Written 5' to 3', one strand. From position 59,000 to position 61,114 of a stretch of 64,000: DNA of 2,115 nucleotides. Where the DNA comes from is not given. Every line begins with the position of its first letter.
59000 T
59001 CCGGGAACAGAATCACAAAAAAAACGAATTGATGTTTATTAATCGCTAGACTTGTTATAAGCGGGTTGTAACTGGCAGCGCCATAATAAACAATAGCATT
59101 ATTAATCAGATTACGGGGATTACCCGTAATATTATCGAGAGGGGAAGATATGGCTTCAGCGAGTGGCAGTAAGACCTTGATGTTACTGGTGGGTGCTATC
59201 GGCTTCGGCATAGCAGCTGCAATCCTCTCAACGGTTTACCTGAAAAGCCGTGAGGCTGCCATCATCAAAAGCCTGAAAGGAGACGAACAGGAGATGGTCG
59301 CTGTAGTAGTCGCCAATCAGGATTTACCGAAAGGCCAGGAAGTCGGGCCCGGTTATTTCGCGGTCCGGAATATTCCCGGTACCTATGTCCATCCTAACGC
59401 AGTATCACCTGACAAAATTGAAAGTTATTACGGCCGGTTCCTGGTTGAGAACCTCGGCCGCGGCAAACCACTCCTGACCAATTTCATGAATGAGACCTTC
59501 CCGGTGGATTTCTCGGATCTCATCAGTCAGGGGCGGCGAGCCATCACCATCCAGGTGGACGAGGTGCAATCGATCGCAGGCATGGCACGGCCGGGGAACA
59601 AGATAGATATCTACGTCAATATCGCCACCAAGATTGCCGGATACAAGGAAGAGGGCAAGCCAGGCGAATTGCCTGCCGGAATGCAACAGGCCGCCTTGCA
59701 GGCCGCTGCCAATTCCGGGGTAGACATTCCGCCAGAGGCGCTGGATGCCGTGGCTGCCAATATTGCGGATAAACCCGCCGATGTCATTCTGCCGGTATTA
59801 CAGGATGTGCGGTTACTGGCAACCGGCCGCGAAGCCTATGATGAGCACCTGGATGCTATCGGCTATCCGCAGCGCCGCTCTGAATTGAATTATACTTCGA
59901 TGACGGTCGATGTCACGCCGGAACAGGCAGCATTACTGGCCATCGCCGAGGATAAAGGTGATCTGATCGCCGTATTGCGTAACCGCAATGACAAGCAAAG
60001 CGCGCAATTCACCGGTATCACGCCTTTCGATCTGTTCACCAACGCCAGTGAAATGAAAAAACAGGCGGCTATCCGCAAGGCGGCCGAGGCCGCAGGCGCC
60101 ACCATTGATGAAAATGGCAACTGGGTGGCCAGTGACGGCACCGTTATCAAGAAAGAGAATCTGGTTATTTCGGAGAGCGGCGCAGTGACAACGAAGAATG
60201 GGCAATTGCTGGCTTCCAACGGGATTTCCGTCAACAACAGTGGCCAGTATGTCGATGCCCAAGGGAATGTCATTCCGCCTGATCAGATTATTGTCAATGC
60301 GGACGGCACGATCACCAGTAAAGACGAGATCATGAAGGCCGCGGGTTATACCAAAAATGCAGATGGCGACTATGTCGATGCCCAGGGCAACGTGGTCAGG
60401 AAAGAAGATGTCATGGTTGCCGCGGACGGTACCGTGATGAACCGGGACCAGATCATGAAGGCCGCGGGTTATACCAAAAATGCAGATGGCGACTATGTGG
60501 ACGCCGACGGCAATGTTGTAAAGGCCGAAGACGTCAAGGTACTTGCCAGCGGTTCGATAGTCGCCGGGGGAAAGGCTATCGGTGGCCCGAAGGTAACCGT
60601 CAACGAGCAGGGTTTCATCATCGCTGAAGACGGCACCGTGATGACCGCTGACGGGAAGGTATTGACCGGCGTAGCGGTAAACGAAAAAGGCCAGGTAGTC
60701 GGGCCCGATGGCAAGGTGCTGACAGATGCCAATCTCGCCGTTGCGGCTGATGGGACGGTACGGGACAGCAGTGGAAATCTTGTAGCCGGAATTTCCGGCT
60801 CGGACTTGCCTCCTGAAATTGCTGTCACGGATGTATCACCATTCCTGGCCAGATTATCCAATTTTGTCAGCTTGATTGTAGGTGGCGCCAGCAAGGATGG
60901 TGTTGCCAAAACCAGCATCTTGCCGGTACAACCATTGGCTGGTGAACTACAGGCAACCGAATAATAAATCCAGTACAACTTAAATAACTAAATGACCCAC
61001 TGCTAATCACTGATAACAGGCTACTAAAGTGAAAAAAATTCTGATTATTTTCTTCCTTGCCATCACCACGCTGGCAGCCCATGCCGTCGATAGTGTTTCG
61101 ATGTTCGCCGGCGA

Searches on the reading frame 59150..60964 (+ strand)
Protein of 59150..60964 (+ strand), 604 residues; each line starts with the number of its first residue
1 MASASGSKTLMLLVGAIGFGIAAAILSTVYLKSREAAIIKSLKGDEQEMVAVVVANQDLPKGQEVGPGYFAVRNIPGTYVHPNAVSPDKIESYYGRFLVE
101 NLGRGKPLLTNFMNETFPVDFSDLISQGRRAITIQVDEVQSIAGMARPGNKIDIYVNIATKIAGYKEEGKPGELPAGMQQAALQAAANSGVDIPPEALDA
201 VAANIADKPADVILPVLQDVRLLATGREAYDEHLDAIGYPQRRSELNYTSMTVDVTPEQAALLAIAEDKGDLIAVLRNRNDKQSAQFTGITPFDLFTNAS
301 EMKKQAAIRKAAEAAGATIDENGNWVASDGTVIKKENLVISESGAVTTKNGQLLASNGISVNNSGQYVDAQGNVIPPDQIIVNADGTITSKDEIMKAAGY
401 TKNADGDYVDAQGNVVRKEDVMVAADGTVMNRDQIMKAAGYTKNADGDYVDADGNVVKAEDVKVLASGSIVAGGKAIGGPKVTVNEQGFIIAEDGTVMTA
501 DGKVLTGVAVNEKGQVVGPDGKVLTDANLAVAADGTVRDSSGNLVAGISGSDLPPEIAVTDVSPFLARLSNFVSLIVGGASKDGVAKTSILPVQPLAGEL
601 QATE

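Call 68: search_protein_families(library=pfam, proteins=[window:59150-60964:+], max_evalue=0.00001)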
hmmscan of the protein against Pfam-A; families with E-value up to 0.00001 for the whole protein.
window:59150-60964:+ (604 aa): 2 families
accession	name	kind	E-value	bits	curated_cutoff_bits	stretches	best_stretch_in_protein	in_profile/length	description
PF16976.10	RcpC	-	1.2e-18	67.5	28.8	1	121-277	3-114/114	Flp pilus assembly protein RcpC/CpaB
PF12396.14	DUF3659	-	3.3e-11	43.3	24.8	0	483-529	7-57/61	Protein of unknown function (DUF3659)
